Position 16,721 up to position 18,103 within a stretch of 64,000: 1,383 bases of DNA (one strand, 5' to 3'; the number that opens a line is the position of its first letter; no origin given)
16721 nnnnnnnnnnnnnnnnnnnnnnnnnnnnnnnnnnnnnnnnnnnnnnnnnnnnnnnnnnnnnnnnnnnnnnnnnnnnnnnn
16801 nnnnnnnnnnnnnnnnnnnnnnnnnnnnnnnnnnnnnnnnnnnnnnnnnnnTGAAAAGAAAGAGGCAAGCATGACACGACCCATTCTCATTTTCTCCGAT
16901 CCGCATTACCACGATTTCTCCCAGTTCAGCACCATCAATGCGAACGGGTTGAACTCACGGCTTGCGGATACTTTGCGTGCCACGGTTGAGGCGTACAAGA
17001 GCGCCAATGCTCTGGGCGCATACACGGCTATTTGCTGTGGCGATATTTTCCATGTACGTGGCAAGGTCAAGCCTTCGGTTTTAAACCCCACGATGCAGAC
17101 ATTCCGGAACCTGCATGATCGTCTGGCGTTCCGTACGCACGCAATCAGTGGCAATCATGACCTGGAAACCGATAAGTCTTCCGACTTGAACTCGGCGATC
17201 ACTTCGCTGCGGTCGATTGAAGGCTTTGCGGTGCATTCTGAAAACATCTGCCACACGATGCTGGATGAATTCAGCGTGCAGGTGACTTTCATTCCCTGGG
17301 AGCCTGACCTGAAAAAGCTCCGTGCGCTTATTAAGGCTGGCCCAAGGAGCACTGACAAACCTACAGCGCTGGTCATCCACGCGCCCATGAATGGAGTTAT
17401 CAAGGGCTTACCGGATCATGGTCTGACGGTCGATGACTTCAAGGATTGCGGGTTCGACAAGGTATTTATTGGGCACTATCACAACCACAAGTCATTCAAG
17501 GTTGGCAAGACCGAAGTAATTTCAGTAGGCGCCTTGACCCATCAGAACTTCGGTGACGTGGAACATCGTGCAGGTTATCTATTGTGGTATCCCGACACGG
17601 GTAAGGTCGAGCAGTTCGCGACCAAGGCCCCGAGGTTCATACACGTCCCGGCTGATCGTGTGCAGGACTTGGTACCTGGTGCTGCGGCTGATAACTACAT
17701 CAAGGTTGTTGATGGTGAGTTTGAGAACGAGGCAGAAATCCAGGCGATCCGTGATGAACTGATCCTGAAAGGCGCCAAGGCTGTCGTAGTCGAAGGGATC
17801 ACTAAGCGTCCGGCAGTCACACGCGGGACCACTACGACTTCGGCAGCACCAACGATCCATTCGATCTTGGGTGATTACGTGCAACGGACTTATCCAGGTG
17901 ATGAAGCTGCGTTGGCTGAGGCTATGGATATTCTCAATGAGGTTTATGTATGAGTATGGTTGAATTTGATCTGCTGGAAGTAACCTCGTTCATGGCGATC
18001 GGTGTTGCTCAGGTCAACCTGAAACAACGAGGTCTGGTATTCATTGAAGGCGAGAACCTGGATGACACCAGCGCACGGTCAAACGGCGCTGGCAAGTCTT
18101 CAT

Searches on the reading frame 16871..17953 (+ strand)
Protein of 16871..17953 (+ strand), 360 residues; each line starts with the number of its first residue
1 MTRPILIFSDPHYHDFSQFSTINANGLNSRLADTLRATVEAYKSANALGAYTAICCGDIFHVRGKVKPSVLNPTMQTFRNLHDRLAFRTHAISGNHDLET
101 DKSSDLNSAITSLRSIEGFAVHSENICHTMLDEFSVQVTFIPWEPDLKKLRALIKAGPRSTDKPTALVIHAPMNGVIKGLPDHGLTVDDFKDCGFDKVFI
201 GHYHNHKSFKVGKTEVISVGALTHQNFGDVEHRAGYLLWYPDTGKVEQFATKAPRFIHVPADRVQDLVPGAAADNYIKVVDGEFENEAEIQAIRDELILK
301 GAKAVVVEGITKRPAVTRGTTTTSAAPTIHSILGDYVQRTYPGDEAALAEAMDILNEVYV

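Call 16: search_protein_families(library=phrogs, proteins=[window:16871-17953:+], max_evalue=0.00001)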
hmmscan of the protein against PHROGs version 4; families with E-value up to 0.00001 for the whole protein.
window:16871-17953:+ (360 aa): 2 families
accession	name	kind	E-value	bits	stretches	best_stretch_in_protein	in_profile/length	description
phrog_100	-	DNA, RNA and nucleotide metabolism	1e-51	177.5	1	1-358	27-375/989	SbcD-like subunit of palindrome specific endonuclease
phrog_34949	-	unknown function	1.1e-44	153.8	1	1-236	1-232/243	-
